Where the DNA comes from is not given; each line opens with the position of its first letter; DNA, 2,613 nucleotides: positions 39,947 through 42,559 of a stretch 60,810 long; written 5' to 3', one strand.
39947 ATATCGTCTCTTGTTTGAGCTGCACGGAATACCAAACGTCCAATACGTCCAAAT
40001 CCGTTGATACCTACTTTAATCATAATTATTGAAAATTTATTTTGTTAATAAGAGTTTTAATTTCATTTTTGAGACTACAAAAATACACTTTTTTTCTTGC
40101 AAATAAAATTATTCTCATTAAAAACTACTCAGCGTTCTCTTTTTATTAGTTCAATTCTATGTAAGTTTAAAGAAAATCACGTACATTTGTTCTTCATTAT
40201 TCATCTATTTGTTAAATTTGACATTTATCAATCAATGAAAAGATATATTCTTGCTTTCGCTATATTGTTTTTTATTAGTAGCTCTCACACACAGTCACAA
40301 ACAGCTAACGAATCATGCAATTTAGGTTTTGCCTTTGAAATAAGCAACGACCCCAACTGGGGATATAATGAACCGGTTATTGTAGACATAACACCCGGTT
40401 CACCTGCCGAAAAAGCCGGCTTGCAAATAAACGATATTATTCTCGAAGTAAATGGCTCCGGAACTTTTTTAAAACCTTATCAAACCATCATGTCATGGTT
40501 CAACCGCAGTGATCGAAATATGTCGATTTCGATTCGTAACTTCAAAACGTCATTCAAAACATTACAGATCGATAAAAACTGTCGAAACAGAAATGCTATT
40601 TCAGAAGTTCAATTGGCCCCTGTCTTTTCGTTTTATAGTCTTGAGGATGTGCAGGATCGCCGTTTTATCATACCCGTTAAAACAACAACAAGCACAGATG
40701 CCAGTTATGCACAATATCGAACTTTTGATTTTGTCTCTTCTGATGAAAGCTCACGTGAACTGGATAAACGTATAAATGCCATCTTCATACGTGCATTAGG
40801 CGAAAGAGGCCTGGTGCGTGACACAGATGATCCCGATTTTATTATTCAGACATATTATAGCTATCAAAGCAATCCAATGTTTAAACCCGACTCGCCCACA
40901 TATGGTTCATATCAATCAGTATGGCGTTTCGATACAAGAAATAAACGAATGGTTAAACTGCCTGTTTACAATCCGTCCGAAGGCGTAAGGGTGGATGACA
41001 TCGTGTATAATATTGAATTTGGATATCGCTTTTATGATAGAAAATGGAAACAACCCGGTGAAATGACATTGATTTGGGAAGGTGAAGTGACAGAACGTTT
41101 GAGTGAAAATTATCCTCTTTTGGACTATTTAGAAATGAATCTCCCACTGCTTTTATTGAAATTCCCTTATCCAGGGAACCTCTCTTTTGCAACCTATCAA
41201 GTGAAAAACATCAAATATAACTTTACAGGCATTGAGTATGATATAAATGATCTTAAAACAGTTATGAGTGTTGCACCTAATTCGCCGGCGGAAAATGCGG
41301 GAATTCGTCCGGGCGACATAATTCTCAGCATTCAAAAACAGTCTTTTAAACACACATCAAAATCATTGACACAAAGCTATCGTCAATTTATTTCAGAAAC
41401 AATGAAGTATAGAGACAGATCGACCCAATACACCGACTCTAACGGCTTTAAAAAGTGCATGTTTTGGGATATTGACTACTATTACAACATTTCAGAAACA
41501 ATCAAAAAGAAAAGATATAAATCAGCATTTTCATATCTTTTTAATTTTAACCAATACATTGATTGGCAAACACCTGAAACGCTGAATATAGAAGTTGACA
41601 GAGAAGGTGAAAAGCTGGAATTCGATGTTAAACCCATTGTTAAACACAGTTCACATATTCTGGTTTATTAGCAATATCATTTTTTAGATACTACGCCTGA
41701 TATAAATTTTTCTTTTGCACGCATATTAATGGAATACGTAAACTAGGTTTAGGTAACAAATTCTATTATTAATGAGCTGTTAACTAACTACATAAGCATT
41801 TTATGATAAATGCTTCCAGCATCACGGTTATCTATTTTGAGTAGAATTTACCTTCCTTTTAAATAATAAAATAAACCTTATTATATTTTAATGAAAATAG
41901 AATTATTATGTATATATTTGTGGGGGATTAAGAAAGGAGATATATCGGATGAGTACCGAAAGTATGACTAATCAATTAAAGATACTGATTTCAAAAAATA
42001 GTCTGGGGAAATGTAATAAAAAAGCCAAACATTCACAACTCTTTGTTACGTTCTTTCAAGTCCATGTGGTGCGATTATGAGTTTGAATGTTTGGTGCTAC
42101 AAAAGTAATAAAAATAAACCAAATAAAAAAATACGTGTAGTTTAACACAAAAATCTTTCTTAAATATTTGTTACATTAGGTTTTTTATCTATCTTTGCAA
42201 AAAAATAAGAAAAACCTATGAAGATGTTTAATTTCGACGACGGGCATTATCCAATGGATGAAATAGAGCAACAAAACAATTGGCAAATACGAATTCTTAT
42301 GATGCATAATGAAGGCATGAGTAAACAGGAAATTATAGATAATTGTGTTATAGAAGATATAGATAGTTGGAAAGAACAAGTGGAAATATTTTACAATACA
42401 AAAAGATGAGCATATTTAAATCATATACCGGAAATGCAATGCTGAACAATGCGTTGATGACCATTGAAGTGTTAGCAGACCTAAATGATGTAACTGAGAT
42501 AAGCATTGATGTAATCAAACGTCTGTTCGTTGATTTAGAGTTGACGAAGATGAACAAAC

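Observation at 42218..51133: Type I-B-ordered CRISPR-Cas island with no cas6 and an unplaceable large subunit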

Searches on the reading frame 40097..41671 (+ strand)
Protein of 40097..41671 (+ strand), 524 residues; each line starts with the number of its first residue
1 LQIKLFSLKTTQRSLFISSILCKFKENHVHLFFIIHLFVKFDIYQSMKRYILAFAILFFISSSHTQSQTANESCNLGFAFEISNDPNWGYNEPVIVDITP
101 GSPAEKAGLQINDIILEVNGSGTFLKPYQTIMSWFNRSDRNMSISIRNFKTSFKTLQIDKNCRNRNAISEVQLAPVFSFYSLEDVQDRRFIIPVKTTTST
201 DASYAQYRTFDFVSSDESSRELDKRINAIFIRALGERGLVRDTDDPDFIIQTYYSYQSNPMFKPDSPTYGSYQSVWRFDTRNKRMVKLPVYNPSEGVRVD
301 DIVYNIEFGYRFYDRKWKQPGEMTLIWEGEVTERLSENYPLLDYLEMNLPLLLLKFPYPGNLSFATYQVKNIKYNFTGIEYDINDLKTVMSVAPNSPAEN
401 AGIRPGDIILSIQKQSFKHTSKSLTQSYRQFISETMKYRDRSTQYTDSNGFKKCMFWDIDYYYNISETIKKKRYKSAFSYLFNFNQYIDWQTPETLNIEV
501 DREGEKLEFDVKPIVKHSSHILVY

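Call 10: search_protein_families(library=padloc, proteins=[window:40097-41671:+], max_evalue=0.1)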
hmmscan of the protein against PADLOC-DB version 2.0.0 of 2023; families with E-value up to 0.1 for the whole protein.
window:40097-41671:+ (524 aa): 1 family
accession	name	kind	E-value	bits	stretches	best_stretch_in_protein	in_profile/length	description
PDLC00272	PtuA1|PtuA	-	0.01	12.8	1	136-215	119-193/444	AAA ATPase domain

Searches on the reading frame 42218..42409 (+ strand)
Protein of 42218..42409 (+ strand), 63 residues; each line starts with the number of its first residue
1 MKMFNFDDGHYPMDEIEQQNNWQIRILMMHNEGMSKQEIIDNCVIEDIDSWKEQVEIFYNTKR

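Call 7: search_protein_families(library=ncbifam, proteins=[window:42218-42409:+], max_evalue=0.01)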
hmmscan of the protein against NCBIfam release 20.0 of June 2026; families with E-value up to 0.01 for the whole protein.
window:42218-42409:+ (63 aa): 0 families

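Call 8: search_protein_families(library=pfam, proteins=[window:42218-42409:+], max_evalue=0.01)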
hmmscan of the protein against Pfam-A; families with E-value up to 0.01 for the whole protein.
window:42218-42409:+ (63 aa): 0 families

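Call 10: search_protein_families(library=padloc, proteins=[window:42218-42409:+], max_evalue=0.1)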
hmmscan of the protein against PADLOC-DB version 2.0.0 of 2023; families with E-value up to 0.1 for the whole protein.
window:42218-42409:+ (63 aa): 0 families

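Call 27: find_homologous_proteins(query=window:42218-42406:+, max_evalue=0.001)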
Query window:42218-42406:+ (63 aa): 1 proteins with E <= 0.001 among 1 candidates.
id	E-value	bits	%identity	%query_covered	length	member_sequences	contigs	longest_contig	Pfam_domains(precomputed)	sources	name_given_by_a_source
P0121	2.6e-36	139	100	100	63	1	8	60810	-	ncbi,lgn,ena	-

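Call 41: search_protein_representatives(protein=window:42218-42406:+)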
Query: 63 residues. Proteins with E-value up to 0.001 (for the whole library): 3; up to 1e-10: 1; up to 1e-30: 1. The best 3 are listed.
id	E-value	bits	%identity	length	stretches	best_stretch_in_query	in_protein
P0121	8.4e-37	139.3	100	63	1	1-63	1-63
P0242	1.5e-06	44.0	35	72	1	6-60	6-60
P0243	3.2e-05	39.9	31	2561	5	13-48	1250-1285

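Call 42: find_encoding_contigs(protein=P0242, flank=8000, max_places=3)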
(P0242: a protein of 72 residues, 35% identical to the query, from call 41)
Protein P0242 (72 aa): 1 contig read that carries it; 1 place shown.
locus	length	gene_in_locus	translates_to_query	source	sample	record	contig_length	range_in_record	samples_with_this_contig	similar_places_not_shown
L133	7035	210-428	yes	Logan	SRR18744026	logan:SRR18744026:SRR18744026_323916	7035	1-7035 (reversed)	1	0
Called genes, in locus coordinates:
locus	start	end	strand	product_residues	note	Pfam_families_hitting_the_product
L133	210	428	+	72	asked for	-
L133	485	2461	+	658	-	-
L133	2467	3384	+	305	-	PF05107:Cas_Cas7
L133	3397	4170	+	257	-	PF09704:Cas_Cas5d (weak)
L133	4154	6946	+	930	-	PF00270:DEAD, PF04851:ResIII, PF22590:Cas3-like_C_2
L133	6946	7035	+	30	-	?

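Call 65: predict_structure(alignment_id=A4)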
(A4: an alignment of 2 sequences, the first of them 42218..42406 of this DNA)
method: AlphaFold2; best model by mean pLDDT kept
length: 63 residues; sequences in the alignment: 2
mean_pLDDT: 78.9   pTM: 0.60
mean pLDDT of the five models: 78.9, 77.5, 77.3, 76.9, 76.5
residues with pLDDT >= 90: 23; 70-90: 25; 50-70: 7; < 50: 8
segments of 3 or more residues with pLDDT < 50: 1-4, 6-9
pLDDT, mean of each block of 10 residues (from residue 1): 46 72 90 92 86 90 66
secondary structure, 60 per line:
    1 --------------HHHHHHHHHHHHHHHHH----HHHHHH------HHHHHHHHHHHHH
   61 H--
elements in order: H15-31 H36-41 H48-61

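Call 69: fold_search(model_id=the predicted structure, library=pdb)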
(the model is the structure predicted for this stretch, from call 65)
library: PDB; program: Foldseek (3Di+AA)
matches with E <= 10: 11; with E <= 0.001: 0
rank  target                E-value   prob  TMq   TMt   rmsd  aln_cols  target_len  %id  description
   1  1gjs_MODEL_1_A        5.5e+00  0.08  0.35  0.34   9.2        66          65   11  Solution structure of the Albumin binding domain of Streptococcal Protein G (released 2001-08-09)
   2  6yw5_NN               5.5e+00  0.04  0.25  0.16  12.2        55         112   11  The structure of the small subunit of the mitoribosome from Neurospora crassa (released 2020-11-11)
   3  3jso_B                5.9e+00  0.12  0.40  0.17   3.9        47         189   15  Classic Protein With a New Twist: crystal structure of a LexA repressor DNA complex (released 2010-08-18)
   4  2gtg                  7.6e+00  0.08  0.31  0.25   4.9        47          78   11  Crystal Structure of Human Saposin C (released 2006-07-25)
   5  9flg_MODEL_1_A        7.6e+00  0.04  0.30  0.16   9.5        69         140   10  Solution NMR structure of the Delta60 domain of the hepatitis delta virus small antigen SHDAg (released 2025-04-16)
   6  7s03_A                8.0e+00  0.14  0.41  0.28   3.4        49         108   10  DNA-binding domain of human SETMAR in complex with Hsmar1 terminal inverted repeat (TIR) DNA (released 2022-08-03)
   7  9nkg_c                8.0e+00  0.05  0.31  0.09   8.0        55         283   14  Structure of substrate engaged MIDN-bound human 26S proteasome, EB-MIDN (Composite map) (released 2025-05-07)
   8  2es4_D                8.6e+00  0.15  0.48  0.14   3.5        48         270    6  Crystal structure of the Burkholderia glumae lipase-specific foldase in complex with its cognate lipase (released 2006-03-07)
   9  2m8g_MODEL_1_X        9.1e+00  0.11  0.47  0.44   4.0        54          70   11  Structure, function, and tethering of DNA-binding domains in 54 transcriptional activators (released 2013-08-28)
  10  6kta_A                9.1e+00  0.06  0.33  0.19   4.2        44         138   11  Crystal structure of B. halodurans MntR in apo form (released 2019-12-04)
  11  9fqr_HA               9.7e+00  0.06  0.31  0.09   6.7        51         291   10  96-nm repeat of axonemal doublet microtubules from bovine sperm (released 2025-03-26)

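Call 72: search_protein_families(library=padloc, proteins=[L133:485-2461:+, L133:2467-3384:+, L133:3397-4170:+, L133:4154-6946:+], max_evalue=0.00001)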
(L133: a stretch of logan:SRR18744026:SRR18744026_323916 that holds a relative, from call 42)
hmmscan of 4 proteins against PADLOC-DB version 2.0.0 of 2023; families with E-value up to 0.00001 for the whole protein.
L133:485-2461:+ (658 aa): 1 family
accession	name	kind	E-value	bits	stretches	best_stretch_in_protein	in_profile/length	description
PDLC01507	Cas8b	-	2.9e-111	371.1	1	1-652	1-557/559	CAS-I-B; effector_LS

L133:2467-3384:+ (305 aa): 8 families
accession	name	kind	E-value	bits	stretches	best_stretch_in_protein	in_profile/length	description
PDLC01614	Cas7b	-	1.8e-43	147.2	1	7-270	1-243/247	"CAS-I-B,CAS-I-C; effector_G7"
PDLC01461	Cas7c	-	2.5e-14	51.6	1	15-269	14-237/250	CAS-I-C; effector_G7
PDLC01302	Cas7c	-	2.6e-14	51.4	1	15-270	10-247/261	CAS-I-C; effector_G7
PDLC00964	Cas7b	-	6.1e-13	47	1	15-271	13-252/268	"CRISPR-associated protein, CT1132 family"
PDLC00958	Cas7c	-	7.1e-12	43.4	1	15-274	10-267/284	"CRISPR-associated protein Cas7/Csd2, subtype I-C/DVULG"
PDLC01253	Cas7c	-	1.1e-09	36.5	1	15-215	13-178/230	CAS-I-C; effector_G7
PDLC00963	Cas7b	-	1.9e-08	32.2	1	37-294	33-272/286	"CRISPR-associated protein Cas7/Csh2, subtype I-B/HMARI"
PDLC01303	Cas7b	-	2.7e-06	25.3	1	29-266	24-225/261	CAS-I-B; effector_G7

L133:3397-4170:+ (257 aa): 8 families
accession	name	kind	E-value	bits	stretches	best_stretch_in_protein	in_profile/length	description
PDLC00951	Cas5b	-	1.3e-35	121.4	1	5-233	3-225/241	"CRISPR-associated protein Cas5, subtype I-B/HMARI"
PDLC01432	Cas5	-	1.4e-32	111.7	1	2-178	1-158/211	CAS-I-B; effector_G5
PDLC01305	Cas5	-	3.8e-31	106.5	1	6-173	2-155/174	CAS-I-B; effector_G5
PDLC02096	Cas5b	-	8.4e-22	76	1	2-180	1-164/223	-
PDLC02097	Cas5b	-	8.6e-12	43.5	1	2-216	1-207/251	-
PDLC01306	Cas5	-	3.2e-11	41.7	1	7-176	3-153/174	CAS-I; effector_G5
PDLC00950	Cas5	-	1.7e-08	32.2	1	7-47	4-43/43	CRISPR-associated protein Cas5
PDLC01644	Cas5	-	5.4e-07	28.2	1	7-156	4-141/192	CAS-I; effector_G5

L133:4154-6946:+ (930 aa): 27 families (the best 25 are shown)
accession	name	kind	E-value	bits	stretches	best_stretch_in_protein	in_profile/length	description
PDLC01758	Cas3b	-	1.3e-247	822.2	1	24-923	5-792/797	-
PDLC01764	Cas3b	-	6.9e-111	370.3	1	27-897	18-810/844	-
PDLC01759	Cas3b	-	1.2e-75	253.6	1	59-797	7-627/711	-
PDLC02082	Cas3b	-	1.2e-75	253.4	1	48-800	12-654/734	-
PDLC01765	Cas3c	-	8.7e-72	240.9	1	103-800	51-548/612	-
PDLC01766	Cas3c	-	6.7e-48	161.6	1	104-797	370-935/1009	-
PDLC01763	Cas3b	-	1.1e-46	157.9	1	294-925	203-758/762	-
PDLC01710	Cas3a1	-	3.1e-41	139.7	1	293-808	157-605/745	Cas3_1_CAS-I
PDLC01757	Cas3b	-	1.2e-35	121.2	1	44-773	10-570/676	-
PDLC00938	Cas3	-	1.2e-33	114.9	1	357-701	2-324/358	CRISPR-associated helicase Cas3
PDLC01252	Cas3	-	1.8e-33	114.4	1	357-706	2-298/324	CAS-I; effector_G3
PDLC01761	Cas3b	-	1.4e-31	107.9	1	66-764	17-602/705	-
PDLC01762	Cas3b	-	2.4e-29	100.4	1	359-754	245-589/692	-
PDLC01767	Cas3e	-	1.5e-25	87.8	1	46-698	32-521/680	-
PDLC02081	Cas3b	-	1.3e-21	74.8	1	324-743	172-562/705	-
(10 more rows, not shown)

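Call 82: find_encoding_contigs(protein=P0121, flank=10000, max_places=10)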
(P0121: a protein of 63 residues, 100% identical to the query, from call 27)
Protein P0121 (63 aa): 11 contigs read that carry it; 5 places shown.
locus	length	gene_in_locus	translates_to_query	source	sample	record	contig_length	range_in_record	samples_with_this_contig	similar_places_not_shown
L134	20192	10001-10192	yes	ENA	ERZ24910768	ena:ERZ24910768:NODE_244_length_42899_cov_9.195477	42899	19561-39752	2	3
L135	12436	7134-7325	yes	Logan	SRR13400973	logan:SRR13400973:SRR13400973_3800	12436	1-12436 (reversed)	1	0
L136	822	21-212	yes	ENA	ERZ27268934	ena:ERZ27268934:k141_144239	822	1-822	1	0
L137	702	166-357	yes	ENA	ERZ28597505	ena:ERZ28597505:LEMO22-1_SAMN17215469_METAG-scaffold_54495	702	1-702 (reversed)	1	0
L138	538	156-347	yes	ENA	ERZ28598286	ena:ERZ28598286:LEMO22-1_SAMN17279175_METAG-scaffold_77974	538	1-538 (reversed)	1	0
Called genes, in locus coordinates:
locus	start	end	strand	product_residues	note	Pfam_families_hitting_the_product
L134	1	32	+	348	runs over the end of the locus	PF25973:BSH_CzcB, PF25954:Beta-barrel_RND_2, PF25990:Beta-barrel_YknX (weak), PF25967:RND-MFP_C (weak), PF25975:CzcB_C (weak), PF25989:YknX_C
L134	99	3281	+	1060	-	PF00873:ACR_tran, PF03176:MMPL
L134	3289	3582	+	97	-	PF00543:P-II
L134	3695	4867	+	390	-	PF17767:NAPRTase_N, PF04095:NAPRTase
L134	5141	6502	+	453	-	PF01554:MatE, PF03023:MurJ (weak)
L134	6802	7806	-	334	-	PF00044:Gp_dh_N, PF02800:Gp_dh_C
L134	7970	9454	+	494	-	PF04495:GRASP55_65 (faint), PF00595:PDZ (weak), PF17820:PDZ_6, PF13590:DUF4136, PF13180:PDZ_2 (weak), PF17820:PDZ_6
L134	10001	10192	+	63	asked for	-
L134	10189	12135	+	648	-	-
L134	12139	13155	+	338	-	PF01905:DevR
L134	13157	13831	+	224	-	-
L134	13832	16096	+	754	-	PF00270:DEAD, PF04851:ResIII, PF00271:Helicase_C, PF22590:Cas3-like_C_2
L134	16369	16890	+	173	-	PF19652:DUF6155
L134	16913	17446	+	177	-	PF01930:Cas_Cas4, PF12705:PDDEXK_1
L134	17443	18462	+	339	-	PF01867:Cas_Cas1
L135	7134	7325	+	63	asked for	-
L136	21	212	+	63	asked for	-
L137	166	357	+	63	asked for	-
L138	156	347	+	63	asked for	-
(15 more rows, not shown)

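Call 93: search_protein_families(library=phrogs, proteins=[window:42218-42406:+], max_evalue=0.01)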
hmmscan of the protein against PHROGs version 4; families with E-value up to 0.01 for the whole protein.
window:42218-42406:+ (63 aa): 0 families
